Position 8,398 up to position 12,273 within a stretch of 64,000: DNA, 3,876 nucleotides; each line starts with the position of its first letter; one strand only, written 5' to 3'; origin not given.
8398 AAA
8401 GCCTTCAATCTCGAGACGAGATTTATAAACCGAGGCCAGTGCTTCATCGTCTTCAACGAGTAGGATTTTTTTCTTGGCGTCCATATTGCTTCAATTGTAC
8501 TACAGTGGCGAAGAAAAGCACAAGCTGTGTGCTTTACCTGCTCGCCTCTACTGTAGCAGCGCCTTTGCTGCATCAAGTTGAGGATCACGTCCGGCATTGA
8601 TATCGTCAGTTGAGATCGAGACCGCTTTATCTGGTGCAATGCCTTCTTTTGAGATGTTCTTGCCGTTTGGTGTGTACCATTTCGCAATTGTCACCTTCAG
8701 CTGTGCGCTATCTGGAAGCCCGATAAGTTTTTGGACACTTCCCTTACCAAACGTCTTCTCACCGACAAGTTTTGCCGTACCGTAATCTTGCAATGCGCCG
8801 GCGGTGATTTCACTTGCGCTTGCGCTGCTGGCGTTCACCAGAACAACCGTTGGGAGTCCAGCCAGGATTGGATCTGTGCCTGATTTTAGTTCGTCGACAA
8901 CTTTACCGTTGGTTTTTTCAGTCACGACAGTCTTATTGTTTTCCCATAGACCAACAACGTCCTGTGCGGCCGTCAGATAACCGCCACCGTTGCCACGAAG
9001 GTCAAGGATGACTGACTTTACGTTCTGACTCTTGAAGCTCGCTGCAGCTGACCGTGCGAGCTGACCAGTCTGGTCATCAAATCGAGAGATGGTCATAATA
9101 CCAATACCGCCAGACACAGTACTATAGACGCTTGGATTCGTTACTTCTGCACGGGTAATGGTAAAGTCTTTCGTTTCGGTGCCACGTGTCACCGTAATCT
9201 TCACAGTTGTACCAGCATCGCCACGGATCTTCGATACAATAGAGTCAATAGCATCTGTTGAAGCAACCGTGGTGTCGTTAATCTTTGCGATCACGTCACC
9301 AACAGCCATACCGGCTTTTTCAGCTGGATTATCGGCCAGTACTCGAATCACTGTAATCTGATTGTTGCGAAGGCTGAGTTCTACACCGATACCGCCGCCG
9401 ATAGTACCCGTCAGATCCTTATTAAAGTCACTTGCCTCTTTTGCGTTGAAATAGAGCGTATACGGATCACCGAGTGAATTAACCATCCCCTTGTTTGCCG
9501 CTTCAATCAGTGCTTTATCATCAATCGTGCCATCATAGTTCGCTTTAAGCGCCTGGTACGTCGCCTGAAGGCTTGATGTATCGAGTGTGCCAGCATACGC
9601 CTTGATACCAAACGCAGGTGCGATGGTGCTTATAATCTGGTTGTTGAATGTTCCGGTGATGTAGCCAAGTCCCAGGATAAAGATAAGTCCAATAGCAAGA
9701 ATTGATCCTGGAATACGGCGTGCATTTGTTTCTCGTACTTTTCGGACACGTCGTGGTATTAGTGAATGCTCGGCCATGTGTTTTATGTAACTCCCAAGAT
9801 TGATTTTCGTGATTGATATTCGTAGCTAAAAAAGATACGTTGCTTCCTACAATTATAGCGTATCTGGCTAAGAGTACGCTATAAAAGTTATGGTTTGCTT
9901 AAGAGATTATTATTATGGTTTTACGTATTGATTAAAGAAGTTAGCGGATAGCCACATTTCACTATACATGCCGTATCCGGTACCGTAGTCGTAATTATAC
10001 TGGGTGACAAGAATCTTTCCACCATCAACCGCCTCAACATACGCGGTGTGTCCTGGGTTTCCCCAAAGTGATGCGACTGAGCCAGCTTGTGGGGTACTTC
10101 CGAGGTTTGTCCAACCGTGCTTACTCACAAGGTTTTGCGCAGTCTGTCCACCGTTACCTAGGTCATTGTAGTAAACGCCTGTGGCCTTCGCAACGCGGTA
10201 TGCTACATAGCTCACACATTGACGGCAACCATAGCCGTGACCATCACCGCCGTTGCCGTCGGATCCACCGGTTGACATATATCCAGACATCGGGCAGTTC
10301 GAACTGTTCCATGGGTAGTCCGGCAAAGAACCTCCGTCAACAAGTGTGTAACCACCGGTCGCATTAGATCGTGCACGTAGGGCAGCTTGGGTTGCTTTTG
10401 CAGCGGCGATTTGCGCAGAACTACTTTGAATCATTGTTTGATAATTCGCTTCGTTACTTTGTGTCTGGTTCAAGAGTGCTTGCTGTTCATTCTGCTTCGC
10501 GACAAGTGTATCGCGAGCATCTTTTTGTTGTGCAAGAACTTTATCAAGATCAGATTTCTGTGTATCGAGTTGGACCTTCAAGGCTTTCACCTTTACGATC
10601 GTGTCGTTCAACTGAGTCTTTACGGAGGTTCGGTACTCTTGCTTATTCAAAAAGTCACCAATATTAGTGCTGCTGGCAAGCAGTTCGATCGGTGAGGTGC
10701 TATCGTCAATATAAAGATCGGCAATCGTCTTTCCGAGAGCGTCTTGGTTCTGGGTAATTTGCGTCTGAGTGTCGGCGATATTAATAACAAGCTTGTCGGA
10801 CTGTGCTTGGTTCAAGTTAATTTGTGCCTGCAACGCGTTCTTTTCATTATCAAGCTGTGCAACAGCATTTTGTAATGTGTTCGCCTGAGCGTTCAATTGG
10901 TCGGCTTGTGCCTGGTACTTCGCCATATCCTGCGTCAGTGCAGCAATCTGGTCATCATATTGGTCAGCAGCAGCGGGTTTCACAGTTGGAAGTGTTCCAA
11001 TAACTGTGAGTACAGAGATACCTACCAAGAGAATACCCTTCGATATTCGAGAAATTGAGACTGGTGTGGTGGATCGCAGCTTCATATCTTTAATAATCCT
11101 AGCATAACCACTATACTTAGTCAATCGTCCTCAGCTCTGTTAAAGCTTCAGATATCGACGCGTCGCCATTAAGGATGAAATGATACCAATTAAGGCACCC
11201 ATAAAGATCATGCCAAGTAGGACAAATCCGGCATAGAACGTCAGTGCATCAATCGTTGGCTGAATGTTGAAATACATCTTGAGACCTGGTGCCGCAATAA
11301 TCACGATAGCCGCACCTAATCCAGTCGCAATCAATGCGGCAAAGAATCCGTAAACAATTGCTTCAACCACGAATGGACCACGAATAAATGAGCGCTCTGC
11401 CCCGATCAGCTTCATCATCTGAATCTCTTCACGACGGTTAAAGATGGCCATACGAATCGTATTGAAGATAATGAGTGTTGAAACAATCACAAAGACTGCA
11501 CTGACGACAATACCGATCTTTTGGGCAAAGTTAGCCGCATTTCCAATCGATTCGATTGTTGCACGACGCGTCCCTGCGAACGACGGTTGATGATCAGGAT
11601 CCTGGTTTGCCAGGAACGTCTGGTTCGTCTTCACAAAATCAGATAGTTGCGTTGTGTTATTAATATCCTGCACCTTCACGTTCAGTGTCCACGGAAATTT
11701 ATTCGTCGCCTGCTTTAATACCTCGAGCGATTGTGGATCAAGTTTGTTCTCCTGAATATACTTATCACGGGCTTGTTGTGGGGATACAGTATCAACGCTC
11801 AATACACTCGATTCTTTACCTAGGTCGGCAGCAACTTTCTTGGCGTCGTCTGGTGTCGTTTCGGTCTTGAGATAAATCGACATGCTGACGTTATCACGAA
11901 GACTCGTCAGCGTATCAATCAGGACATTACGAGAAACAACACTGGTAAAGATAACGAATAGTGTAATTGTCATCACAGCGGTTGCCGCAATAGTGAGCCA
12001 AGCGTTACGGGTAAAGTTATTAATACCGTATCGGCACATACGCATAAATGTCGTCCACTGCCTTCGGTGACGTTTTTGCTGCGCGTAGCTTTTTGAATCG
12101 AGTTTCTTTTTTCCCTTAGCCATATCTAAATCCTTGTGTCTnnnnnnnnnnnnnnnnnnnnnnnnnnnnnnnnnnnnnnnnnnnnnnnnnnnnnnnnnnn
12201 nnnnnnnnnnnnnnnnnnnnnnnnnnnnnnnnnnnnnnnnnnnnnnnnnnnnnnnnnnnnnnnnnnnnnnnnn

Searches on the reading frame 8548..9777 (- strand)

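Call 46: search_protein_families(library=pfam, proteins=[window:8548-9777:-], max_evalue=0.01)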
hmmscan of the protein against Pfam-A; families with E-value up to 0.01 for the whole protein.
window:8548-9777:- (409 aa): 6 families
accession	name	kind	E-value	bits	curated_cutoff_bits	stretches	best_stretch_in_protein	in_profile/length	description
PF03572.23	Peptidase_S41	-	1.4e-47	161.8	24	1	225-384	2-163/165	Peptidase family S41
PF13180.12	PDZ_2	-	3.7e-16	59.6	27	1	128-207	1-78/80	PDZ domain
PF22694.1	CtpB_N-like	-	7.2e-09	36.4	27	1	68-112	39-83/85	Activating protease CtpB N-terminal domain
PF17820.7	PDZ_6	-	9.4e-09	35.3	27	1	143-198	2-54/54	PDZ domain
PF00595.29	PDZ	-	2.6e-07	31.4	23.2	1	126-196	8-80/81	PDZ domain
PF14685.13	PDZ_Tricorn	-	0.00076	19.9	25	1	150-207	31-88/88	Tricorn protease PDZ domain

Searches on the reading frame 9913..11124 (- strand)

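Call 46: search_protein_families(library=pfam, proteins=[window:9913-11124:-], max_evalue=0.01)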
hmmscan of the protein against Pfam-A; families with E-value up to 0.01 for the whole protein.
window:9913-11124:- (403 aa): 6 families
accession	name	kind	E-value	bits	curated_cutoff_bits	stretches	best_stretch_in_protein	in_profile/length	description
PF05257.22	CHAP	-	1.4e-12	48.3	26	1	294-377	2-81/81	CHAP domain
PF08614.16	ATG16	-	0.00018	22.2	33.7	1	51-128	74-151/200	Autophagy protein 16 (ATG16)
PF24590.1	DUF7615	-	0.00032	21.6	27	1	68-130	25-85/106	Domain of unknown function (DUF7615)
PF14932.11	HAUS-augmin3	-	0.00068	19.6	29.4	1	50-137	60-145/260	HAUS augmin-like complex subunit 3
PF11932.13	DUF3450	-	0.00097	18.9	32.6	1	45-125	14-90/241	Protein of unknown function (DUF3450)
PF17675.6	APG6_N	-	0.0032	18.3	45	1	57-127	45-115/132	Apg6 coiled-coil region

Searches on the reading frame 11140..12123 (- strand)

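Call 46: search_protein_families(library=pfam, proteins=[window:11140-12123:-], max_evalue=0.01)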
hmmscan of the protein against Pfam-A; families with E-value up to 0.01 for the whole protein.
window:11140-12123:- (327 aa): 2 families
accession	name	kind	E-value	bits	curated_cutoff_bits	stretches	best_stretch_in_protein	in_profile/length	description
PF02687.27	FtsX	-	1.9e-16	60.6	25.5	1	205-323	1-118/120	FtsX-like permease C-terminal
PF18075.7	FtsX_ECD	-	3.7e-10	40.7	23.5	1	79-167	1-90/96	FtsX extracellular domain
